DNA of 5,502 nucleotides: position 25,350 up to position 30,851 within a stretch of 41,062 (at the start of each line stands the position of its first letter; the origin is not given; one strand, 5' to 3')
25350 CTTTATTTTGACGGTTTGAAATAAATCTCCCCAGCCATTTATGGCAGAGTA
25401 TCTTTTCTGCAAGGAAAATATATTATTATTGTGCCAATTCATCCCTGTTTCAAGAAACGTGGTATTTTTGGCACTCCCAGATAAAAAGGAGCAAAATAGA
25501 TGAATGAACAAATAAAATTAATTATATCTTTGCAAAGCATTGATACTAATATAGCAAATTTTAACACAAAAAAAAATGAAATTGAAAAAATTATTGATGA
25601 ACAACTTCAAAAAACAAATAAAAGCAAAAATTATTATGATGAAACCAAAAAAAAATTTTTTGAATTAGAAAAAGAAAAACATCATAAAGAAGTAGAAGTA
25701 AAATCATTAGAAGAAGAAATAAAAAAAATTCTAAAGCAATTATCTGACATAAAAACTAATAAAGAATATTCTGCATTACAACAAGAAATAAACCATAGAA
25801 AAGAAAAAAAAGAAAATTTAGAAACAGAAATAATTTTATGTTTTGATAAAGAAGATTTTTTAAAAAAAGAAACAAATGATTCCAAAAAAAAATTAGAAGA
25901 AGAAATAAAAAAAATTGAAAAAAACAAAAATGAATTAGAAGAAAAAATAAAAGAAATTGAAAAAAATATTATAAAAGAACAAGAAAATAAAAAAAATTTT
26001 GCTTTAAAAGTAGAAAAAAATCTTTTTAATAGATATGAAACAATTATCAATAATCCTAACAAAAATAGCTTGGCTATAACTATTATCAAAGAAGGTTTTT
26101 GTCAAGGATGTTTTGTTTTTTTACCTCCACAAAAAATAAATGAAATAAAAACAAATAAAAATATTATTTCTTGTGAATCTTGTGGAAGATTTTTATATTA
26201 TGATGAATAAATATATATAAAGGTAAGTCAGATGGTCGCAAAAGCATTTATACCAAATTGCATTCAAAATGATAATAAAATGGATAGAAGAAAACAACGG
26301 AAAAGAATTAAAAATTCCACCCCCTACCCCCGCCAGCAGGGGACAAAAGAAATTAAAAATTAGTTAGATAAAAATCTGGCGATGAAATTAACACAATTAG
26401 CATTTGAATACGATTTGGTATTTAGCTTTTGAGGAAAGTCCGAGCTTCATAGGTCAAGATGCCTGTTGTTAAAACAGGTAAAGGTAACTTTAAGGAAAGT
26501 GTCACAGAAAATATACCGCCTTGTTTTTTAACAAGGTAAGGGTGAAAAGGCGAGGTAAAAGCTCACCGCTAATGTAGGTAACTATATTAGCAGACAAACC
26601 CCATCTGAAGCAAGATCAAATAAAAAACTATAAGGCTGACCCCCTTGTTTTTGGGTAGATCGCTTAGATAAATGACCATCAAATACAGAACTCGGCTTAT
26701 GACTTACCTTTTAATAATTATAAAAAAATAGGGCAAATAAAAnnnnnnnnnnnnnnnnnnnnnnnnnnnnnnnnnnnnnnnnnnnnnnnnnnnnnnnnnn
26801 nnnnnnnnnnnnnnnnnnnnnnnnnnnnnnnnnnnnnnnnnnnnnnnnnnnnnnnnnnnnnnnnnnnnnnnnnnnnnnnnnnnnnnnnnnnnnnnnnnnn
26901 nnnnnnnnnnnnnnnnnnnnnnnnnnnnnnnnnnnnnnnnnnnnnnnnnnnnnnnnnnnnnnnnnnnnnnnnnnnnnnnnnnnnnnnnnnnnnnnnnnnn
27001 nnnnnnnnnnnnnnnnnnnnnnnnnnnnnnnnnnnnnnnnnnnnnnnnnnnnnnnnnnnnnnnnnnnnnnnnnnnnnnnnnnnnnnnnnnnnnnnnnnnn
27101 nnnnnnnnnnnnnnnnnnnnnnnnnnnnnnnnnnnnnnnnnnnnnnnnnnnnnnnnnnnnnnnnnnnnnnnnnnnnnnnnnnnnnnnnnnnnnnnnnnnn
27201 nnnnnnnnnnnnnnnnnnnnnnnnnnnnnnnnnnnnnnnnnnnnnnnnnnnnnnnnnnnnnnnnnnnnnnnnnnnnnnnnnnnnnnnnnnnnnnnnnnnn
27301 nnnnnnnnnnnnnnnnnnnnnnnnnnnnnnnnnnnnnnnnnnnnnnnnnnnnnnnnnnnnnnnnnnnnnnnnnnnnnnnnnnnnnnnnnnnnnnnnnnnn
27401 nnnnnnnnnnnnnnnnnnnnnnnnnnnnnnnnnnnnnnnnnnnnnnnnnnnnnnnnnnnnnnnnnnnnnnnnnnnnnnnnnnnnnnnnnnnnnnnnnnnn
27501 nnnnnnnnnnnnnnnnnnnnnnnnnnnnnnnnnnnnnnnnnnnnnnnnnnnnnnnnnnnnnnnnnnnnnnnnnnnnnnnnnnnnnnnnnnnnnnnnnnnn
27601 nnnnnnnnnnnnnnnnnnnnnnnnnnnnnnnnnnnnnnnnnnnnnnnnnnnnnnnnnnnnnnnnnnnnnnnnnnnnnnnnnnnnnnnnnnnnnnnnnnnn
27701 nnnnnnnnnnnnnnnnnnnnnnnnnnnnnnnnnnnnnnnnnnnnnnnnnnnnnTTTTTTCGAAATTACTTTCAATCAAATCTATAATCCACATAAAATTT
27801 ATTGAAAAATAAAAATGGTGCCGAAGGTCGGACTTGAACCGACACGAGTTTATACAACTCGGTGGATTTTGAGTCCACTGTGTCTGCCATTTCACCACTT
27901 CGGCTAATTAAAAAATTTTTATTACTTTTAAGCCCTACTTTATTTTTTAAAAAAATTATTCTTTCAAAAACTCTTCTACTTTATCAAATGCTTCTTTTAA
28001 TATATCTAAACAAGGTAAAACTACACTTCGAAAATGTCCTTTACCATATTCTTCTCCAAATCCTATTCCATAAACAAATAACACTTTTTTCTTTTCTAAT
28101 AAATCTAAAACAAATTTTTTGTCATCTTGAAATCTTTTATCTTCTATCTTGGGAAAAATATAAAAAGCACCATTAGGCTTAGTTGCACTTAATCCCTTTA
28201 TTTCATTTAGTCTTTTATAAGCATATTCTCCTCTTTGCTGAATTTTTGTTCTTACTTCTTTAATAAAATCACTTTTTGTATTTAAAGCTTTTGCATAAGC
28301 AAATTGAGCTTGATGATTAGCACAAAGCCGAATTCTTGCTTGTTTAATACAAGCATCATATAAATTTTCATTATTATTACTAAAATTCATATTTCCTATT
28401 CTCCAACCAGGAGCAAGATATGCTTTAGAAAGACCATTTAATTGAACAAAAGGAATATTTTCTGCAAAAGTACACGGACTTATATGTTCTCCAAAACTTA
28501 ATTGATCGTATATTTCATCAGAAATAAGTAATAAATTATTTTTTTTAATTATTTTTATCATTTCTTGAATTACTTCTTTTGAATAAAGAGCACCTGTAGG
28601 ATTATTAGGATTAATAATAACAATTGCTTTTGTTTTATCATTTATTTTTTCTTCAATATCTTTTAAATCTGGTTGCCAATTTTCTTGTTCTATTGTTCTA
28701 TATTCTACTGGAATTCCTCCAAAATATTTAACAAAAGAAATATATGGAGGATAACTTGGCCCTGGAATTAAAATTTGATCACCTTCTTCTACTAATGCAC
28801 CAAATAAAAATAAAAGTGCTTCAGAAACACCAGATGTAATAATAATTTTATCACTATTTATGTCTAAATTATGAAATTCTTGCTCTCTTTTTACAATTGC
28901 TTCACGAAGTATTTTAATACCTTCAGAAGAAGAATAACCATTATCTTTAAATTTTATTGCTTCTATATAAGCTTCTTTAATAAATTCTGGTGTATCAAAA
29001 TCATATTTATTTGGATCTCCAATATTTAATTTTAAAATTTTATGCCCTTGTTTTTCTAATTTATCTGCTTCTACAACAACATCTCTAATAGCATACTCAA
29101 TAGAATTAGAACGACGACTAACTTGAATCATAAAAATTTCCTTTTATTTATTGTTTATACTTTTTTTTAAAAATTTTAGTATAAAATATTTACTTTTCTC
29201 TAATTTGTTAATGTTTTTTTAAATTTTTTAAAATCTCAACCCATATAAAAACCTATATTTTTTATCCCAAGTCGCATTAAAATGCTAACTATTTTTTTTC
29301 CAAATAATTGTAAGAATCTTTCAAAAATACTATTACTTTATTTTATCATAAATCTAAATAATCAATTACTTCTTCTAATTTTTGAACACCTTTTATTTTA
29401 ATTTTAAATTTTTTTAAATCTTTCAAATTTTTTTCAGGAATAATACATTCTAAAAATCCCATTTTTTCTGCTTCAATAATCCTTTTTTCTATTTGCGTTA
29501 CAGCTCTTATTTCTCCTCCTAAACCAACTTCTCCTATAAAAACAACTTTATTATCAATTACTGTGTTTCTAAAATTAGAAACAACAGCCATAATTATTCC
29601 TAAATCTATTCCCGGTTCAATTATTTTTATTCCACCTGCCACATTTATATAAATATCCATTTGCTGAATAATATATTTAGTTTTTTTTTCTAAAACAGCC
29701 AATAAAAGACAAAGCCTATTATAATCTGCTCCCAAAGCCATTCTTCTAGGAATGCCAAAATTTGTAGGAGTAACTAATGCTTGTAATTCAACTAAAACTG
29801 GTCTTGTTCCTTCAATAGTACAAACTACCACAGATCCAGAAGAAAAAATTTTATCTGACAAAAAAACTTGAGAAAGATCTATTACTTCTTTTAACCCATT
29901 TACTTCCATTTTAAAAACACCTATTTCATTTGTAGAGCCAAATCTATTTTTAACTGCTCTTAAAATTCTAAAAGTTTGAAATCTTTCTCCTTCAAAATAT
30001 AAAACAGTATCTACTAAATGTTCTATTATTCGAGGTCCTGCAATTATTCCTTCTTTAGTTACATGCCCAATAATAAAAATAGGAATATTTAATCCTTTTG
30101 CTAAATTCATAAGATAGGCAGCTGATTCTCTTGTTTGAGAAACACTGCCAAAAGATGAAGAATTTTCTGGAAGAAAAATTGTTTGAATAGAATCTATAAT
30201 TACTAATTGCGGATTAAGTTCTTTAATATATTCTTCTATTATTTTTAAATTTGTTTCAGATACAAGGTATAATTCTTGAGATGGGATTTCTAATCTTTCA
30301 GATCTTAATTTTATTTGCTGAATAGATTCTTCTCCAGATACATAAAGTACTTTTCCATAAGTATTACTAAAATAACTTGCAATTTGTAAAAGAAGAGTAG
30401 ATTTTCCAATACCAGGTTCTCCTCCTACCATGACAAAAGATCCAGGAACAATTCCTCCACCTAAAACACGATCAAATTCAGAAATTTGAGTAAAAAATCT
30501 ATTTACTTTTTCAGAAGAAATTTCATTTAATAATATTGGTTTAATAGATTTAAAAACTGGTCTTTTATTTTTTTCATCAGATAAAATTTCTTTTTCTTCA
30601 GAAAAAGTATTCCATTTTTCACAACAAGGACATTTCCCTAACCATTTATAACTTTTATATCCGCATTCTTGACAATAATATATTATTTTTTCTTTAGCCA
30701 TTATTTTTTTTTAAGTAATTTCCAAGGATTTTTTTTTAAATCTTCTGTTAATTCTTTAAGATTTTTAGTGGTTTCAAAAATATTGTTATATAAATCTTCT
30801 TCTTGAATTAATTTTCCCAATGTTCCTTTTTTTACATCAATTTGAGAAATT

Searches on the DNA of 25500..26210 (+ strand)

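Call 52: search_rna_families(sources=[L203, L204, L205], threshold=gathering, show_alignments=2)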
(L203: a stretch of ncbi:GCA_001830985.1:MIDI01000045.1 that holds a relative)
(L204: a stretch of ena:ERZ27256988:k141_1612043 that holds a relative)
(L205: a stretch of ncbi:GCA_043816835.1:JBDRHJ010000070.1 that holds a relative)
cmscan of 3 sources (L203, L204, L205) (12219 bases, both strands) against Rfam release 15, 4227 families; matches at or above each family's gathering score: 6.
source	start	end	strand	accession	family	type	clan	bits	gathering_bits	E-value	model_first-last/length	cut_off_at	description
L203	3813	4201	+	RF00010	RNaseP_bact_a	Gene; ribozyme;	CL00002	291.6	100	4.6e-95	1-367/367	no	Bacterial RNase P class A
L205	1847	2284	+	RF00010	RNaseP_bact_a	Gene; ribozyme;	CL00002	265.7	100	2.8e-86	1-367/367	no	Bacterial RNase P class A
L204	835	1049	+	RF00010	RNaseP_bact_a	Gene; ribozyme;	CL00002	182.3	100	5.4e-58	1-215/367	3'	Bacterial RNase P class A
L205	60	133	+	RF00005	tRNA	Gene; tRNA;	CL00001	67.4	29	3e-13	1-71/71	no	tRNA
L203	2879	2951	+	RF00005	tRNA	Gene; tRNA;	CL00001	65.1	29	1.3e-12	1-71/71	no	tRNA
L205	1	57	+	RF00005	tRNA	Gene; tRNA;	CL00001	41.5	29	4.1e-06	16-71/71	5'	tRNA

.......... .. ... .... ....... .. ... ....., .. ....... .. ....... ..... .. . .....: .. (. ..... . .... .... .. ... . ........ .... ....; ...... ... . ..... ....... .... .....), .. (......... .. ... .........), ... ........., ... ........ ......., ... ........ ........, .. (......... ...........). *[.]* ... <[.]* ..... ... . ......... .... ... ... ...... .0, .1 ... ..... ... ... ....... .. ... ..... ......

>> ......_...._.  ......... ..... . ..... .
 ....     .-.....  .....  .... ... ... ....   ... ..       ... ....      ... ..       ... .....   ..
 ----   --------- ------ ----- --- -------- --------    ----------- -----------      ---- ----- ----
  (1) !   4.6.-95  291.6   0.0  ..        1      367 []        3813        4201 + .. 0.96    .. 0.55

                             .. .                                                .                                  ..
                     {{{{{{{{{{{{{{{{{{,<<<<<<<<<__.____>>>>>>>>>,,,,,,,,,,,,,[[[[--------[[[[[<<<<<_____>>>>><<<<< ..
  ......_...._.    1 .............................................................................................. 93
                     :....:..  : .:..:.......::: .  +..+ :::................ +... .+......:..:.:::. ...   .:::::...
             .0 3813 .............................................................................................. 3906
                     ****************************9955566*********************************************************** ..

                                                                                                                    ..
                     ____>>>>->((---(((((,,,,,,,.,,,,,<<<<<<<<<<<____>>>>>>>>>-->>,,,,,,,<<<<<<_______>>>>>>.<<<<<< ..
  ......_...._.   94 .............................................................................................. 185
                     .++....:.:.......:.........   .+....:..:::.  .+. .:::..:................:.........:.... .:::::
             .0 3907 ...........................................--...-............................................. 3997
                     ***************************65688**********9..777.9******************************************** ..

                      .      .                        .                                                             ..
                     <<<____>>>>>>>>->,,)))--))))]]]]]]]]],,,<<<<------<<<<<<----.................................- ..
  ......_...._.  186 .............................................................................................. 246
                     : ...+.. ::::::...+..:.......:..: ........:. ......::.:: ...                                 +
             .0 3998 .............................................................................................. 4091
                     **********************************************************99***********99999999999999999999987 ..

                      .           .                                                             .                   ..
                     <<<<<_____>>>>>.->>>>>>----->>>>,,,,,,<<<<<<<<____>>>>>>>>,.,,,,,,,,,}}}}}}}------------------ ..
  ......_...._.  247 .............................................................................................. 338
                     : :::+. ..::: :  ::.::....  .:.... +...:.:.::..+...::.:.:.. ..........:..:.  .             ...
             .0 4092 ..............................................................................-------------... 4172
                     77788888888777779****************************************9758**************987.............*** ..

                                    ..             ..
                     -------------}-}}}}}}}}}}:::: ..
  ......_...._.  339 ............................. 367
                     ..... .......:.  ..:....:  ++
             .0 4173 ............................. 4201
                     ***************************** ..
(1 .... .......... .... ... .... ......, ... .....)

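Call 76: search_rna_families(sources=[L208, L209, L210, L211, L213], threshold=gathering, show_alignments=2)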
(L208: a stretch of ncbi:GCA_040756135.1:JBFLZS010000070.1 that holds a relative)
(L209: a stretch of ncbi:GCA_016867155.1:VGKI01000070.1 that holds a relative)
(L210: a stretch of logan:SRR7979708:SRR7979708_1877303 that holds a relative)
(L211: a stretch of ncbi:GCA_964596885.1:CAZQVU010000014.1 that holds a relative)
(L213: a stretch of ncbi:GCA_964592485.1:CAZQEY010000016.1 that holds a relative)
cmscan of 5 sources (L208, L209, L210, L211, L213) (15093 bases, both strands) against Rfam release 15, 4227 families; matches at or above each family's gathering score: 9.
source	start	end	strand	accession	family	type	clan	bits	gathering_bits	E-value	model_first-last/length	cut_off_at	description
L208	2313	2787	+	RF00010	RNaseP_bact_a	Gene; ribozyme;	CL00002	264.1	100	1.3e-85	1-367/367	no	Bacterial RNase P class A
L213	2758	3149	+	RF00010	RNaseP_bact_a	Gene; ribozyme;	CL00002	258.6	100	8.8e-84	1-367/367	no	Bacterial RNase P class A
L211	1040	1113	+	RF00005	tRNA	Gene; tRNA;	CL00001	76.6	29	1.1e-15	1-71/71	no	tRNA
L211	1362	1435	+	RF00005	tRNA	Gene; tRNA;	CL00001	74.2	29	5.2e-15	1-71/71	no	tRNA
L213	1379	1450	+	RF00005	tRNA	Gene; tRNA;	CL00001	74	29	5.7e-15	1-71/71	no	tRNA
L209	911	984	+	RF00005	tRNA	Gene; tRNA;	CL00001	73.6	29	7.4e-15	1-71/71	no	tRNA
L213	42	113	+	RF00005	tRNA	Gene; tRNA;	CL00001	71.4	29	3e-14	1-71/71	no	tRNA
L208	1379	1451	+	RF00005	tRNA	Gene; tRNA;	CL00001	70.7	29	4.6e-14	1-71/71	no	tRNA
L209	1384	1457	+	RF00005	tRNA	Gene; tRNA;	CL00001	70.3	29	6.1e-14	1-71/71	no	tRNA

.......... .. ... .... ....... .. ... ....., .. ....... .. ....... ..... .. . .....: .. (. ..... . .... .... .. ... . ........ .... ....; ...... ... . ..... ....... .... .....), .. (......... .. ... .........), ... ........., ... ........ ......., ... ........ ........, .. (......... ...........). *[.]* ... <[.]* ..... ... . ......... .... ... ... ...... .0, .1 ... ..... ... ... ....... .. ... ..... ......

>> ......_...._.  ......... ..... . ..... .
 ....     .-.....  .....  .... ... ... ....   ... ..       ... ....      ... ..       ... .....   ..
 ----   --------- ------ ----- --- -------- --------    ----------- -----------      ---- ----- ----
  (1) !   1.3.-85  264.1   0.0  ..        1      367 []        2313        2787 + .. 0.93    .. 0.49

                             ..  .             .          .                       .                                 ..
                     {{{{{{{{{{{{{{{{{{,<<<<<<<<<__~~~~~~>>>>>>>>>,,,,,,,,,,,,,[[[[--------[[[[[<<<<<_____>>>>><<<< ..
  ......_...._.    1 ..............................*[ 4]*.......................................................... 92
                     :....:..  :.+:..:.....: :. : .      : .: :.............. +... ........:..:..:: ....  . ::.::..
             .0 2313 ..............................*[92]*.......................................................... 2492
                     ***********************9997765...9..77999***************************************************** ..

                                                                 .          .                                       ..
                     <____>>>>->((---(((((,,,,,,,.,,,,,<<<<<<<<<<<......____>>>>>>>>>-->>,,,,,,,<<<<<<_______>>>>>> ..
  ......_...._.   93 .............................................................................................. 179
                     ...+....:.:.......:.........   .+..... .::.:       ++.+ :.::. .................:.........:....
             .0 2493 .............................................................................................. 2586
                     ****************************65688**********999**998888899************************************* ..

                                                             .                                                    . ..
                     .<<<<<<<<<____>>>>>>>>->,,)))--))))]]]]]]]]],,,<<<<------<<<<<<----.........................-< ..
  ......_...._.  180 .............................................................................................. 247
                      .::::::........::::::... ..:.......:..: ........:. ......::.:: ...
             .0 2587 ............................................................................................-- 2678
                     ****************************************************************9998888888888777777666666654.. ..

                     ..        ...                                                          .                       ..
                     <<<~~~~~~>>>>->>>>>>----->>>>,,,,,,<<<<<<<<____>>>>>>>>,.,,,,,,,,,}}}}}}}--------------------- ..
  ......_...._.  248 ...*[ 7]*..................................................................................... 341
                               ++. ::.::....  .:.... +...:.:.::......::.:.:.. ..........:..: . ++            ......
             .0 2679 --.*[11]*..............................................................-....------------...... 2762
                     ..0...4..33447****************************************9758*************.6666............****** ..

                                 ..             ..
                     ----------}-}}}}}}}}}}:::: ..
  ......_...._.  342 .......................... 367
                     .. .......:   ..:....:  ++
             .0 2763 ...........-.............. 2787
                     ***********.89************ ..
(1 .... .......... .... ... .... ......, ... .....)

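Call 84: search_rna_families(sources=[L214, L216, L219, L220, L221], threshold=gathering, show_alignments=0)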
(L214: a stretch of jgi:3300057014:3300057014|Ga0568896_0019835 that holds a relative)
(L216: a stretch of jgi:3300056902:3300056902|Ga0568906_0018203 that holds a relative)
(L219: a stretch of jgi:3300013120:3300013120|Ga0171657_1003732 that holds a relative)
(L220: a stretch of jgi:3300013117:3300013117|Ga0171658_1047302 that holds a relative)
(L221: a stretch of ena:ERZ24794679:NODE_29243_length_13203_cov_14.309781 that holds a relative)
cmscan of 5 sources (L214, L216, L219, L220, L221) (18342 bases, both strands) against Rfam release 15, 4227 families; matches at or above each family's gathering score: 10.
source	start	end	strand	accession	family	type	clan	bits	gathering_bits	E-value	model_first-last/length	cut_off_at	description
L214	2813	3213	+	RF00010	RNaseP_bact_a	Gene; ribozyme;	CL00002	279.3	100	1e-90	1-367/367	no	Bacterial RNase P class A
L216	1856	2256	+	RF00010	RNaseP_bact_a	Gene; ribozyme;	CL00002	279.3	100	1e-90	1-367/367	no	Bacterial RNase P class A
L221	1415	1888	+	RF00010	RNaseP_bact_a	Gene; ribozyme;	CL00002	213.5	100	2.1e-68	1-367/367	no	Bacterial RNase P class A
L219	3121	3534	+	RF00010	RNaseP_bact_a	Gene; ribozyme;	CL00002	169.9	100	1.3e-53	1-367/367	no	Bacterial RNase P class A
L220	1293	1706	+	RF00010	RNaseP_bact_a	Gene; ribozyme;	CL00002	169.9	100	1.3e-53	1-367/367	no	Bacterial RNase P class A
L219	1797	1870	+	RF00005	tRNA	Gene; tRNA;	CL00001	74.8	29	4.3e-15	1-71/71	no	tRNA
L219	1880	1954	+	RF00005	tRNA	Gene; tRNA;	CL00001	71.8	29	2.8e-14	1-71/71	no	tRNA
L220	52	126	+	RF00005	tRNA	Gene; tRNA;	CL00001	71.8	29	2.8e-14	1-71/71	no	tRNA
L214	1879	1951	+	RF00005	tRNA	Gene; tRNA;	CL00001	65.1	29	2e-12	1-71/71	no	tRNA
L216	922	994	+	RF00005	tRNA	Gene; tRNA;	CL00001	65.1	29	2e-12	1-71/71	no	tRNA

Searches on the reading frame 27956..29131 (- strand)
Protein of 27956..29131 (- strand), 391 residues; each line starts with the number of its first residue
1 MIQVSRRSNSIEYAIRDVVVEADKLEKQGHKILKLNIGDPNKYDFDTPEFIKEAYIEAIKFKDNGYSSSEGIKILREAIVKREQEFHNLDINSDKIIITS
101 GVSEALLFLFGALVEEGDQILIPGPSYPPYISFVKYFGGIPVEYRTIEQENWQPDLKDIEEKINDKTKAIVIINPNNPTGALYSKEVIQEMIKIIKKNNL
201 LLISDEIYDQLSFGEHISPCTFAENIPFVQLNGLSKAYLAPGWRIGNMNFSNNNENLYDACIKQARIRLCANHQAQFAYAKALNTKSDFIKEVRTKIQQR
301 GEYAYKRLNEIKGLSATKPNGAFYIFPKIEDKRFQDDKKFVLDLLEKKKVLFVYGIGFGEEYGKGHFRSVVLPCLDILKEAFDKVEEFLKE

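Call 13: search_protein_families(library=pfam, proteins=[window:27956-29131:-])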
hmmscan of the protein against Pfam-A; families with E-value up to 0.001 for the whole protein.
window:27956-29131:- (391 aa): 4 families
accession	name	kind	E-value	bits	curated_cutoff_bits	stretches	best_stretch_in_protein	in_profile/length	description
PF00155.27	Aminotran_1_2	-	2.6e-58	198.4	19.7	1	33-369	4-344/361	Aminotransferase class I and II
PF00266.25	Aminotran_5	-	9.5e-08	31.8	21.5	1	90-205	57-175/371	Aminotransferase class-V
PF01041.23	DegT_DnrJ_EryC1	-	1.5e-06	28.2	19.8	1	83-205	30-145/360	DegT/DnrJ/EryC1/StrS aminotransferase family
PF01053.26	Cys_Met_Meta_PP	-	2.3e-05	23.6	27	1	84-206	59-174/381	Cys/Met metabolism PLP-dependent enzyme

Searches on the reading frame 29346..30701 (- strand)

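Call 13: search_protein_families(library=pfam, proteins=[window:29346-30701:-])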
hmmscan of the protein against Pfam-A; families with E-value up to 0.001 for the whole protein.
window:29346-30701:- (451 aa): 12 families
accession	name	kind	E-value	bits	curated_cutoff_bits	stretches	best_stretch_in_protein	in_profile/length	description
PF06745.19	ATPase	-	3.4e-14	53.2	26.6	2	71-144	3-77/231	KaiC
PF13481.12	AAA_25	-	1.3e-12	48.2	27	1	62-218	8-194/195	AAA domain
PF05362.19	Lon_C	-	6.2e-10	39.4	21.1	1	344-445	90-198/205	Lon protease (S16) C-terminal proteolytic domain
PF13541.12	ChlI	-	2.4e-09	37.6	27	1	340-425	35-121/121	Subunit ChlI of Mg-chelatase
PF18073.7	Zn_ribbon_LapB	-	5.1e-09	36.1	25.7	1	8-35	1-28/28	Rubredoxin metal binding domain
PF03796.21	DnaB_C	-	8.2e-09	35.6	27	1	71-145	4-80/255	DnaB-like helicase C terminal domain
PF00004.35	AAA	-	1.3e-05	26.1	21.2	1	91-216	2-110/131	ATPase family associated with various cellular activities (AAA)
PF00005.33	ABC_tran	-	0.00012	23.1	25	1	84-150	8-74/137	ABC transporter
PF13401.12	AAA_22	-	0.00041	21.1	27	1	88-212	6-122/130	AAA domain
PF25199.1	nSTAND_NTPase5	-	0.00046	20.5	34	1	88-149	42-103/145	Novel STAND NTPase 5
PF13191.12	AAA_16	-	0.00065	20.7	32.6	1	79-126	19-63/167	AAA ATPase domain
PF20720.3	nSTAND3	-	0.00088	19.4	27.2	0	89-130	19-60/155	Novel STAND NTPase 3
